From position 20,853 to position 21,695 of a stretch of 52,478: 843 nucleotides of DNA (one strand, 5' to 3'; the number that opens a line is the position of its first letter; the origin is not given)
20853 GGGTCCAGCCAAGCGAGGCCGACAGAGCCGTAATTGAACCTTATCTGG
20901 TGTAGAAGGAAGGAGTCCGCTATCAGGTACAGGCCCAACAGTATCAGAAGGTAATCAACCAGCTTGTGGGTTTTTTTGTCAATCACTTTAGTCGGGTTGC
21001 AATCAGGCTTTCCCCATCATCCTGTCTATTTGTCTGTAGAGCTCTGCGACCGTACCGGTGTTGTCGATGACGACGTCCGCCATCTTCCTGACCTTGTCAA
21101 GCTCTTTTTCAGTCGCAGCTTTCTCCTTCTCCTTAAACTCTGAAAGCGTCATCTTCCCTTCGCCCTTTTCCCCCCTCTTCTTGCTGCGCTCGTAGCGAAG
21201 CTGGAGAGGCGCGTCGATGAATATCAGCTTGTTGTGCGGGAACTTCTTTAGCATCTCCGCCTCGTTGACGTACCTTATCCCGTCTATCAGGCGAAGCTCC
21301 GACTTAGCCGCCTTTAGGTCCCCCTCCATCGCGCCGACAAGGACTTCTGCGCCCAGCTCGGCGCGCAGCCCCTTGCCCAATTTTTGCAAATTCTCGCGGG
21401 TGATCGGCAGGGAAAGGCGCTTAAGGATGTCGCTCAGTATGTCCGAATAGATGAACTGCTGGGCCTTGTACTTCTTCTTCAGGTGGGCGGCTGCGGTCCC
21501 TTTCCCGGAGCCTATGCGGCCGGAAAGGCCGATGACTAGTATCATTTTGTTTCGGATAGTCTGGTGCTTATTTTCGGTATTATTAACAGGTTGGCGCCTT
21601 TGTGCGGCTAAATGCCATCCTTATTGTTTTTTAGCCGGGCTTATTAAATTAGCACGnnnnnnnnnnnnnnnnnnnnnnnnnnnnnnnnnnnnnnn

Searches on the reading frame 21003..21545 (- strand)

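Call 14: search_protein_families(library=pfam, proteins=[window:21003-21545:-], max_evalue=0.001)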
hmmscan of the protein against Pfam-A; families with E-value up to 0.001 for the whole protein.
window:21003-21545:- (180 aa): 6 families
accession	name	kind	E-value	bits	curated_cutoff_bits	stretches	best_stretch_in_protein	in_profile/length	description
PF13238.12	AAA_18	-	5.6e-10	40.2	29.4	1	5-130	1-117/128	AAA domain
PF13207.12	AAA_17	-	6.7e-10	39.8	27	1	12-128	5-126/136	AAA domain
PF01121.26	CoaE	-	7.9e-06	26.1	27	0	3-27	1-24/180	Dephospho-CoA kinase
PF00406.28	ADK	-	5.2e-05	23.8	26.8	1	8-162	2-138/151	Adenylate kinase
PF13401.12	AAA_22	-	0.0007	20.4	27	0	7-102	10-104/130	AAA domain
PF01712.25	dNK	-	0.0008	19.6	27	0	97-161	115-179/203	Deoxynucleoside kinase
